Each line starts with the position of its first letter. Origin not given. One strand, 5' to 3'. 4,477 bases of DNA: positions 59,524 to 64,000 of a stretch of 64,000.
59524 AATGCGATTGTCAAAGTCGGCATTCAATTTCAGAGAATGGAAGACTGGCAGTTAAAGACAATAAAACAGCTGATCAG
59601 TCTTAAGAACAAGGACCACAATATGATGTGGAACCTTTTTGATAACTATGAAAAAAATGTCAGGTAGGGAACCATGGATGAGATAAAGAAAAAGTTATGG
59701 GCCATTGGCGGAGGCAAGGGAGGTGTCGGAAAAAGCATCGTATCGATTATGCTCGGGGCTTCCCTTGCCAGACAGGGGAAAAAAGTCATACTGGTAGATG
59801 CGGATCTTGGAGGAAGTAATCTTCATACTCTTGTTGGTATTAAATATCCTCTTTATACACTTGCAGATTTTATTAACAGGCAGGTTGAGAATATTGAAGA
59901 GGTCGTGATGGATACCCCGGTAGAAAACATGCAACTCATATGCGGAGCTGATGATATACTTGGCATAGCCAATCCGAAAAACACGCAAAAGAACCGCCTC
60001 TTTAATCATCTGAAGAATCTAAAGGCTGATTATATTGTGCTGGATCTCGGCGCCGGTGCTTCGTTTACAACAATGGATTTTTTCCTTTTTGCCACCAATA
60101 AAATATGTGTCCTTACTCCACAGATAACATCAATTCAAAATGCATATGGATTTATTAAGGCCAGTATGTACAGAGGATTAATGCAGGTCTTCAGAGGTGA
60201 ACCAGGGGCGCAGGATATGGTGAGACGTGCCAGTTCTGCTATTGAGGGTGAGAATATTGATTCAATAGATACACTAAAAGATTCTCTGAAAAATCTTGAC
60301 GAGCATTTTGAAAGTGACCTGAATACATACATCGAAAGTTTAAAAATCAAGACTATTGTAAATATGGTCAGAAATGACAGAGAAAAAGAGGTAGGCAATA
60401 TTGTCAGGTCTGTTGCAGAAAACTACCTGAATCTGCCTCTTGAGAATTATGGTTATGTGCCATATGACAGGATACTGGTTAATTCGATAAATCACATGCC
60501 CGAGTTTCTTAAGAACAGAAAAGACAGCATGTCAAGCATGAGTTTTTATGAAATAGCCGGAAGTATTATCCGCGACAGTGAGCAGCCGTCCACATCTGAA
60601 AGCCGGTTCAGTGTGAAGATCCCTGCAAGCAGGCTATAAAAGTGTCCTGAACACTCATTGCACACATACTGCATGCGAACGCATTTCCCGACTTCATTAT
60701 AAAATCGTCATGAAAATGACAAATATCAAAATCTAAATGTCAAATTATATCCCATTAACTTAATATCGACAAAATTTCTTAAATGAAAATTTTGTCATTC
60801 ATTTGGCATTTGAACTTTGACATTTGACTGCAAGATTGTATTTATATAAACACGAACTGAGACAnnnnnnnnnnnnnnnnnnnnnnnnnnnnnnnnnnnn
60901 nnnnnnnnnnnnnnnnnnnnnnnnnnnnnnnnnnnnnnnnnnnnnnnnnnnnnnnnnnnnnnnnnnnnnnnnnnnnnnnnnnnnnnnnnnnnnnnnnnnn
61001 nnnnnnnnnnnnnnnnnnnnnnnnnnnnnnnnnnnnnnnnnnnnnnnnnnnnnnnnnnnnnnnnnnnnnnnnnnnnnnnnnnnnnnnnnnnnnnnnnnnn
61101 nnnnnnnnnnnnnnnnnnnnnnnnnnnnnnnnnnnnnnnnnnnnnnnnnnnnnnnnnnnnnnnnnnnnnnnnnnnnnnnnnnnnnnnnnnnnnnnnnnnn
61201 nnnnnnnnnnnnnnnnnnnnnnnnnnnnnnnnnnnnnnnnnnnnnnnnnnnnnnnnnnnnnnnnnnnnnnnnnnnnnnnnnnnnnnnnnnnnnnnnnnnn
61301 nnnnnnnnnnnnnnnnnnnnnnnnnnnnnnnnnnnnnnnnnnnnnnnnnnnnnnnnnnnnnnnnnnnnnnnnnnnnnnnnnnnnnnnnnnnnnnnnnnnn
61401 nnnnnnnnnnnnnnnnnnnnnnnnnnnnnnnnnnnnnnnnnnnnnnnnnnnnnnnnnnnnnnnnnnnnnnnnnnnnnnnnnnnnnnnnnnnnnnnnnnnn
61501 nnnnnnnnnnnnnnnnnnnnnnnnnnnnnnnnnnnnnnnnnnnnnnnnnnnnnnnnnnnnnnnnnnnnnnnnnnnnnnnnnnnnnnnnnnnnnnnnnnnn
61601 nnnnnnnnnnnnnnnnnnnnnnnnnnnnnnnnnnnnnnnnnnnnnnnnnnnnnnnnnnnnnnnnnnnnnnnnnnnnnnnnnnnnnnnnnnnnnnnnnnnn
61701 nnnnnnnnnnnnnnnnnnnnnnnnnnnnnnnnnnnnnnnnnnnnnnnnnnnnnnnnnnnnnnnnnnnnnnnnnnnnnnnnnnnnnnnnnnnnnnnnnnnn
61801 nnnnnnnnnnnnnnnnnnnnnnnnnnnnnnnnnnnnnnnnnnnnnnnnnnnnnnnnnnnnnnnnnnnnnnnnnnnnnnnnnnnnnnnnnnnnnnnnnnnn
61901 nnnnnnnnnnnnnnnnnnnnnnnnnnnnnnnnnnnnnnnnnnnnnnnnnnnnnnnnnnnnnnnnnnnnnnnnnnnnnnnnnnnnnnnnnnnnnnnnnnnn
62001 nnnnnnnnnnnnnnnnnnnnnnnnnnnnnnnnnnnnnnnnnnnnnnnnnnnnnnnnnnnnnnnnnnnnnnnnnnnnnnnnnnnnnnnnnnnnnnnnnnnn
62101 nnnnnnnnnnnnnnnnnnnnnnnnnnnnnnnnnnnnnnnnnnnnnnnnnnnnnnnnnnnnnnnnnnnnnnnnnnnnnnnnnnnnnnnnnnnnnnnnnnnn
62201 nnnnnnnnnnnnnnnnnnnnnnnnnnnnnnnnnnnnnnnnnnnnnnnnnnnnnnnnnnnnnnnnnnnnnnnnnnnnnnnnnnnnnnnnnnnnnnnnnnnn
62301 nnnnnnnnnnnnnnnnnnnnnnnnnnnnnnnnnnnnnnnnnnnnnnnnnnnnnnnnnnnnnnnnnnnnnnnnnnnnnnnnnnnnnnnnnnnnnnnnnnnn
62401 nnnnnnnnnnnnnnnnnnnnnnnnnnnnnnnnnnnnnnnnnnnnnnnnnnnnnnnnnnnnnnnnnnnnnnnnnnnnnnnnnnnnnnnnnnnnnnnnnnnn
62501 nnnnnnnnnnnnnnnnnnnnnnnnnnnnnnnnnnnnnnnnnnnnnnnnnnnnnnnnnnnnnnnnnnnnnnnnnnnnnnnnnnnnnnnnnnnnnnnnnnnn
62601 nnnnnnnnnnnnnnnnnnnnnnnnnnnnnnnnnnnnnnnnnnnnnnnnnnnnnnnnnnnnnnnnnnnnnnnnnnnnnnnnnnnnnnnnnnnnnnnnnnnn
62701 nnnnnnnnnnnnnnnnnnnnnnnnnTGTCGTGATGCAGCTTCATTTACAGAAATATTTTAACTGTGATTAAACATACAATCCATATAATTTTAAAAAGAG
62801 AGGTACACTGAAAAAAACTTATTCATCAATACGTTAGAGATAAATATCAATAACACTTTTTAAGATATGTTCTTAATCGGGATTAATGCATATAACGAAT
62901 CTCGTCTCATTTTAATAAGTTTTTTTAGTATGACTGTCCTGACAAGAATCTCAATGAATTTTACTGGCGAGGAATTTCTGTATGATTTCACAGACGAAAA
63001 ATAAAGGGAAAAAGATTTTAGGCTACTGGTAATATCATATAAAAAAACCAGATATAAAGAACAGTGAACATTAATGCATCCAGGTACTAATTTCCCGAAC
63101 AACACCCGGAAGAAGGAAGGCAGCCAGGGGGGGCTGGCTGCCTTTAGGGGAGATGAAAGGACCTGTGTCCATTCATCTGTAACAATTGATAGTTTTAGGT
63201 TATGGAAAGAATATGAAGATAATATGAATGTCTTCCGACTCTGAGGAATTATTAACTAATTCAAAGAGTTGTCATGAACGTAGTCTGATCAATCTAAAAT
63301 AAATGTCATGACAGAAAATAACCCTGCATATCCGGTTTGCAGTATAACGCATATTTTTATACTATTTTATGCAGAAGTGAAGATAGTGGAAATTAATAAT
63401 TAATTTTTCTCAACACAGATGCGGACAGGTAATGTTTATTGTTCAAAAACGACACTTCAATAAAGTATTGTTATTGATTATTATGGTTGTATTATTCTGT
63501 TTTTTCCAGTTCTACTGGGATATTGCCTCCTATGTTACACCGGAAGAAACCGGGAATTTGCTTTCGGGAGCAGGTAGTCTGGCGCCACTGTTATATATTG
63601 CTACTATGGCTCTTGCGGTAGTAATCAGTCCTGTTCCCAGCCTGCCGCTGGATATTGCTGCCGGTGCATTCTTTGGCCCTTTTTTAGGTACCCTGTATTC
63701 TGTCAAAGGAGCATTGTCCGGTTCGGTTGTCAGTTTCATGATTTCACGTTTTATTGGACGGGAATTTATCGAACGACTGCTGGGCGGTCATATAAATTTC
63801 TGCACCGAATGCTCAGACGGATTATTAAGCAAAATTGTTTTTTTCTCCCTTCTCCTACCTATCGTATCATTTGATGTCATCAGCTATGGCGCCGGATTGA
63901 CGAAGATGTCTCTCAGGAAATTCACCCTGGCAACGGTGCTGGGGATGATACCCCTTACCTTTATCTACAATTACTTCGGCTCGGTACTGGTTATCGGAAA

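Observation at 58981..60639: PilZ protein immediately upstream of a MinD/FlhG-like ATPase: possible c-di-GMP-responsive positioning module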

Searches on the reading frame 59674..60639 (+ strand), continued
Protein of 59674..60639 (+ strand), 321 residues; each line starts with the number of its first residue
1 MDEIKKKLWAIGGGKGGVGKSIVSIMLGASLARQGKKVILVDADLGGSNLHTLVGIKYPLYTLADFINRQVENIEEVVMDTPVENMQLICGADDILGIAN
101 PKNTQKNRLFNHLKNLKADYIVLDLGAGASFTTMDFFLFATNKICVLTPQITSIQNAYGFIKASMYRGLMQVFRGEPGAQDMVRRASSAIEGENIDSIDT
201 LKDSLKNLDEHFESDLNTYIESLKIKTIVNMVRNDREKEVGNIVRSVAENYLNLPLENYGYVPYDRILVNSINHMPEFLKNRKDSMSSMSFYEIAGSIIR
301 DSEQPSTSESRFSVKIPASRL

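Call 72: search_protein_families(library=pfam, proteins=[L065:1300-3429:+, L063:6872-7999:+, L066:6978-8054:+, L068:1164-2291:+, L070:3817-4437:+, L070:4442-5464:+, L077:5338-6378:+, L065:3487-4521:+, L052:6810-7304:+, L069:4558-5688:+], max_evalue=0.001)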
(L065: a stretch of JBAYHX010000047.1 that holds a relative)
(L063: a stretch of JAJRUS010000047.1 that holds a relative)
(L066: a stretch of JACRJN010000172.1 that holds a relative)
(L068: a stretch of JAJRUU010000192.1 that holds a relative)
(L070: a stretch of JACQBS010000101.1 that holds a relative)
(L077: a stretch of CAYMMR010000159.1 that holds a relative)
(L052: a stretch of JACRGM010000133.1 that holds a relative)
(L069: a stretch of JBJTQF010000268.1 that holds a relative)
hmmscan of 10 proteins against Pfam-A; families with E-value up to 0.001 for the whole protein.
L065:1300-3429:+ (710 aa): 9 families
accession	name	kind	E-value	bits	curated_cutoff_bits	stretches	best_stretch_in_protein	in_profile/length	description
PF06723.19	MreB_Mbl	-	1.7e-103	346.3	27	1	376-695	3-322/327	MreB/Mbl protein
PF10609.15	ParA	-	2.1e-13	50.7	27.1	1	14-171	4-160/246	NUBPL iron-transfer P-loop NTPase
PF01656.29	CbiA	-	7.6e-12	45.7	25.4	1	17-280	2-120/125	CobQ/CobB/MinD/ParA nucleotide binding domain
PF13614.12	AAA_31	-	5.1e-11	43.3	27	1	14-168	2-161/177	AAA domain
PF14450.12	FtsA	-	5.4e-06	27.2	31.8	1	521-676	1-109/127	Cell division protein FtsA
PF02374.21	ArsA_ATPase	-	3e-05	23.8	24.3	1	18-51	5-38/305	Anion-transporting ATPase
PF09140.17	MipZ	-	8.5e-05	22.4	20.7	1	18-64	5-51/262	ATPase MipZ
PF00022.25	Actin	-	0.00013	21.1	27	1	375-563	5-189/410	Actin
PF00142.24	Fer4_NifH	-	0.00068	19.6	25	0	21-51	7-37/271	4Fe-4S iron sulfur cluster binding proteins, NifH/frxC family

L063:6872-7999:+ (376 aa): 4 families
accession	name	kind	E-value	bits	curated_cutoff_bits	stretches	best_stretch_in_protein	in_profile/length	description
PF00483.29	NTP_transferase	-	1.1e-46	159.9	21.2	1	24-306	2-243/245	Nucleotidyl transferase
PF22640.1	ManC_GMP_beta-helix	-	1.2e-17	64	27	1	313-367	1-55/55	MannoseP isomerase/GMP-like beta-helix domain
PF12804.13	NTP_transf_3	-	6e-09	36.7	27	1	24-141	1-104/160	MobA-like NTP transferase domain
PF01128.25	IspD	-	2.4e-05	24.7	27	1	23-139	2-109/221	2-C-methyl-D-erythritol 4-phosphate cytidylyltransferase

L066:6978-8054:+ (359 aa): 3 families
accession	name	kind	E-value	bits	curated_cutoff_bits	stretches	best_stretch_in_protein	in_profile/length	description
PF00483.29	NTP_transferase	-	8.3e-37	127.5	21.2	1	5-284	2-238/245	Nucleotidyl transferase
PF22640.1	ManC_GMP_beta-helix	-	5.3e-19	68.3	27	1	297-348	2-53/55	MannoseP isomerase/GMP-like beta-helix domain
PF12804.13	NTP_transf_3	-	5.7e-11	43.3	27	1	5-129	1-111/160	MobA-like NTP transferase domain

L068:1164-2291:+ (376 aa): 4 families
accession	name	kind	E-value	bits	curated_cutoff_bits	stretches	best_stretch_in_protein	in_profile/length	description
PF00483.29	NTP_transferase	-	2.2e-43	149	21.2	1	24-305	2-242/245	Nucleotidyl transferase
PF22640.1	ManC_GMP_beta-helix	-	7.6e-18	64.6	27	1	313-367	1-55/55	MannoseP isomerase/GMP-like beta-helix domain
PF12804.13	NTP_transf_3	-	7.4e-08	33.2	27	1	24-154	1-116/160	MobA-like NTP transferase domain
PF01128.25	IspD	-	0.00052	20.3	27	1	23-100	2-72/221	2-C-methyl-D-erythritol 4-phosphate cytidylyltransferase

L070:3817-4437:+ (207 aa): 5 families
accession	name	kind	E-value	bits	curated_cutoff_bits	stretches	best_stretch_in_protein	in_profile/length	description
PF13413.12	HTH_25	-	7.7e-25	86.9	24.6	1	138-197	2-61/62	Helix-turn-helix domain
PF12844.13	HTH_19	-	1.5e-12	47.7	30.2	1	135-202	1-62/64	Helix-turn-helix domain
PF00226.36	DnaJ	-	4.2e-07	30.4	27.8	1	8-75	1-63/63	DnaJ domain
PF01381.28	HTH_3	-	7.8e-05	23.1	23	0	138-168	1-31/55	Helix-turn-helix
PF13560.12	HTH_31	-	0.00037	21.2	27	1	135-197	3-60/64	Helix-turn-helix domain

L070:4442-5464:+ (341 aa): 3 families
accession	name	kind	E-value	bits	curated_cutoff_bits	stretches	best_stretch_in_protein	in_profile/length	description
PF21694.2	DNA_pol3_delta_C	-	1.2e-26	93.5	27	1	208-326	2-120/121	DNA polymerase III delta subunit, C-terminal domain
PF06144.19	DNA_pol3_delta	-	2.1e-21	76.6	21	1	19-134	1-123/124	DNA polymerase III, delta subunit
PF13177.12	DNA_pol3_delta2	-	7.7e-06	26.4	27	0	62-137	88-160/161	DNA polymerase III, delta subunit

L077:5338-6378:+ (347 aa): 3 families
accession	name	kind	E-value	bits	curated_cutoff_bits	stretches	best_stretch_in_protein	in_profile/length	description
PF21694.2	DNA_pol3_delta_C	-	2.6e-27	95.7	27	1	209-326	3-120/121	DNA polymerase III delta subunit, C-terminal domain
PF06144.19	DNA_pol3_delta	-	1.2e-20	74.2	21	1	19-133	1-122/124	DNA polymerase III, delta subunit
PF13177.12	DNA_pol3_delta2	-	1.6e-06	28.6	27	0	61-115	87-141/161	DNA polymerase III, delta subunit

L065:3487-4521:+ (345 aa): 2 families
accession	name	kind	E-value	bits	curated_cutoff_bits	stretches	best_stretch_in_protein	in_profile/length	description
PF00149.33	Metallophos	-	2.8e-14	54.4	21.5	1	52-270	2-190/191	Calcineurin-like phosphoesterase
PF16370.11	MetallophosC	-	7.7e-07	29.8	29.7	1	284-328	4-57/168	C terminal of Calcineurin-like phosphoesterase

L052:6810-7304:+ (165 aa): 0 families

L069:4558-5688:+ (377 aa): 7 families
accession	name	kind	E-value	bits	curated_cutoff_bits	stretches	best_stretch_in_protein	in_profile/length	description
PF02153.23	PDH_N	-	7.3e-24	84.5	26.5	1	138-240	41-152/154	Prephenate dehydrogenase, nucleotide-binding domain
PF20463.3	PDH_C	-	2.9e-14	53.7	22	1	245-348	2-102/102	Prephenate dehydrogenase, dimerization domain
PF01817.26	CM_2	-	1.7e-12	47.8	27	1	9-84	3-78/80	Chorismate mutase type II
PF03807.23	F420_oxidored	-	6.9e-08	33.4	21.6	1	100-176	1-92/94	NADP oxidoreductase coenzyme F420-dependent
PF03446.21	NAD_binding_2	-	2e-06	28.4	21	1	101-183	2-100/161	NAD binding domain of 6-phosphogluconate dehydrogenase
PF02737.24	3HCDH_N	-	2e-05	25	22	0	100-131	1-31/180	3-hydroxyacyl-CoA dehydrogenase, NAD binding domain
PF02882.25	THF_DHG_CYH_C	-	2.5e-05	24.1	27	1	99-176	37-108/160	Tetrahydrofolate dehydrogenase/cyclohydrolase, NAD(P)-binding domain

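Call 77: find_encoding_contigs(protein=P0119, flank=5000, max_places=3)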
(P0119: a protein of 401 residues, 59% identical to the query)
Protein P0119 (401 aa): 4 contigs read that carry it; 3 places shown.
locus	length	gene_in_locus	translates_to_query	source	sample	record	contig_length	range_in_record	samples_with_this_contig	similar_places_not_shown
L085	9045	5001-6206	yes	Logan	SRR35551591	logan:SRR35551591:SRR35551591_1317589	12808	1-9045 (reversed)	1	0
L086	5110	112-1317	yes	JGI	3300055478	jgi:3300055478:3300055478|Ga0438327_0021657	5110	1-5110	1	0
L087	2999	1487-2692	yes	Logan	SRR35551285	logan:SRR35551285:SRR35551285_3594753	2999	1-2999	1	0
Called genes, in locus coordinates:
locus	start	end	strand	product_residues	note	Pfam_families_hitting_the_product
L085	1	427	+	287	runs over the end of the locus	PF24859:FdhE_central, PF24860:FdhE_C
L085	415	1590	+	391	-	PF07075:NamZ_N, PF20732:NamZ_C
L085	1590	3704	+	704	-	PF00483:NTP_transferase, PF01636:APH, PF02958:EcKL (weak), PF07914:DUF1679 (weak)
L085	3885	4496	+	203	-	-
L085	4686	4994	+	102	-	-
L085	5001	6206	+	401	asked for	PF01656:CbiA, PF10609:ParA, PF13614:AAA_31, PF07238:PilZ (weak)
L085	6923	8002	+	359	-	PF02754:CCG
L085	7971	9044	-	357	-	?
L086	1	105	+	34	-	?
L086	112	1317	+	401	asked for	PF01656:CbiA, PF10609:ParA, PF13614:AAA_31, PF07238:PilZ (weak)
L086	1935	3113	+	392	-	PF13183:Fer4_8, PF13237:Fer4_10 (faint), PF13534:Fer4_17, PF02754:CCG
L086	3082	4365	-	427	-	PF04413:Glycos_transf_N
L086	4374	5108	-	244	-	?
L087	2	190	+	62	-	?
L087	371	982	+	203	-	-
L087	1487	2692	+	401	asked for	PF01656:CbiA, PF10609:ParA, PF13614:AAA_31, PF07238:PilZ (weak)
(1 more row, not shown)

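Call 90: search_protein_families(library=pfam, proteins=[L033:6914-9253:-, L023:7261-9051:-, L031:11107-12789:-, L031:9258-11087:+, L036:5210-6895:-, L031:7800-8480:+, L031:8480-9040:+], max_evalue=0.001)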
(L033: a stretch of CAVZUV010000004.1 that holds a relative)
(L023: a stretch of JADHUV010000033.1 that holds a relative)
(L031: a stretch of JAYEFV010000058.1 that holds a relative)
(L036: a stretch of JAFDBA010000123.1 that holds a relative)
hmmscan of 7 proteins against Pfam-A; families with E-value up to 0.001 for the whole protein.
L033:6914-9253:- (779 aa): 6 families
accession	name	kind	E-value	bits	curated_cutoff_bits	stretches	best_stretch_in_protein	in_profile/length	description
PF00437.27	T2SSE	-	6.8e-118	394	24.9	1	378-772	4-367/370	Type II/IV secretion system protein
PF05157.20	MshEN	-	3.3e-14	53.1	23.1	1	262-348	2-87/90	MshEN domain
PF01590.32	GAF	-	1.4e-06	29.3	22.4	1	52-196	3-133/133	GAF domain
PF13492.12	GAF_3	-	1.6e-05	25.8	27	1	50-197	1-128/129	GAF domain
PF20720.3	nSTAND3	-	0.00036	20.7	27.2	0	507-560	5-58/155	Novel STAND NTPase 3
PF13185.12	GAF_2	-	0.00056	20.6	28.6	0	49-196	2-135/136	GAF domain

L023:7261-9051:- (596 aa): 5 families
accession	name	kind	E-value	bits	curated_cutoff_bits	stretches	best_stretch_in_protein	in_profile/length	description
PF00437.27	T2SSE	-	4.2e-130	434.1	24.9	1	210-591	3-370/370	Type II/IV secretion system protein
PF05157.20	MshEN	-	7.3e-16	58.4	23.1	1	91-179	1-89/90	MshEN domain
PF13191.12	AAA_16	-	0.00012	23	32.6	1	348-458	24-119/167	AAA ATPase domain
PF13401.12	AAA_22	-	0.00021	22.1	27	1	350-415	6-55/130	AAA domain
PF13173.12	AAA_14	-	0.00056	20.4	27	0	351-441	4-85/129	AAA domain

L031:11107-12789:- (561 aa): 2 families
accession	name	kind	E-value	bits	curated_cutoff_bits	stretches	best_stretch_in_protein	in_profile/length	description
PF00437.27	T2SSE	-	6.5e-113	377.6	24.9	1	160-556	3-368/370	Type II/IV secretion system protein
PF05157.20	MshEN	-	9e-12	45.3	23.1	1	45-130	2-86/90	MshEN domain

L031:9258-11087:+ (610 aa): 14 families
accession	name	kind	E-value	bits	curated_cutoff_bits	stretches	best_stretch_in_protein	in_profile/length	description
PF01435.24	Peptidase_M48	-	1.1e-14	55.1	20.3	1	218-419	3-182/186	Peptidase family M48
PF13414.12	TPR_11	-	2.3e-09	37.2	26.8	1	493-527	1-35/42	TPR repeat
PF07719.23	TPR_2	-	2.4e-09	37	27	0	487-518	2-33/34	Tetratricopeptide repeat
PF00515.34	TPR_1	-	9.3e-09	35.2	27.8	1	487-518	2-33/34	Tetratricopeptide repeat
PF13424.12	TPR_12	-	3.9e-07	30.6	30.1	0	487-554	4-74/77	Tetratricopeptide repeat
PF14559.12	TPR_19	-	1.2e-06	29.2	25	0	540-578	6-45/68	Tetratricopeptide repeat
PF13431.12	TPR_17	-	5.5e-06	26.7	24.4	0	479-504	6-31/34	Tetratricopeptide repeat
PF13428.12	TPR_14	-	1.5e-05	25.6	23.5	0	486-527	1-42/44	Tetratricopeptide repeat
PF13374.12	TPR_10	-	2.4e-05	24.7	27.5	0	561-587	5-31/42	Tetratricopeptide repeat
PF13181.12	TPR_8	-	3.5e-05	24.1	25.7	0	488-518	3-33/34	Tetratricopeptide repeat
PF10516.15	SHNi-TPR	-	4.8e-05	23.2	21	0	489-516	4-31/38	SHNi-TPR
PF12895.13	ANAPC3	-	9.6e-05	23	27.2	0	542-579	6-44/82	Anaphase-promoting complex, cyclosome, subunit 3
PF23914.1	TPR_CcmH_CycH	-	0.00011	22.5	42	1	478-579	42-142/158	Cytochrome c-type biogenesis protein H TPR domain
PF13432.12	TPR_16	-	0.00051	20.9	32.7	0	492-531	3-42/65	Tetratricopeptide repeat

L036:5210-6895:- (562 aa): 2 families
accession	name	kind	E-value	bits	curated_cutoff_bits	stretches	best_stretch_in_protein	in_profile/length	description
PF00437.27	T2SSE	-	9.6e-115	383.6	24.9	1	161-556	3-367/370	Type II/IV secretion system protein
PF05157.20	MshEN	-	4.4e-12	46.2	23.1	1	56-132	12-88/90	MshEN domain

L031:7800-8480:+ (227 aa): 1 family
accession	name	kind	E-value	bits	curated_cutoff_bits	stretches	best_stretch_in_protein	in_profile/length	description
PF01168.26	Ala_racemase_N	-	2.6e-22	80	24.1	1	5-225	3-218/220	Alanine racemase, N-terminal domain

L031:8480-9040:+ (187 aa): 1 family
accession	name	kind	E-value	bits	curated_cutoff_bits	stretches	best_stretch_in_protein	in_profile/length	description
PF02677.20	QueH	-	2e-62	210.9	23.5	1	3-171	1-175/175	Epoxyqueuosine reductase QueH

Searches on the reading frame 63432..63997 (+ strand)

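Call 64: search_protein_families(library=pfam, proteins=[window:63432-63997:+], max_evalue=0.00001)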
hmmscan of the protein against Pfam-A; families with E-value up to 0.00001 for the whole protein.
window:63432-63997:+ (188 aa): 1 family
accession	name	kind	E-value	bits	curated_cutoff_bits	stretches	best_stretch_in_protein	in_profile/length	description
PF09335.16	VTT_dom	-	5.9e-25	88.6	33.9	1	68-184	1-122/123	VTT domain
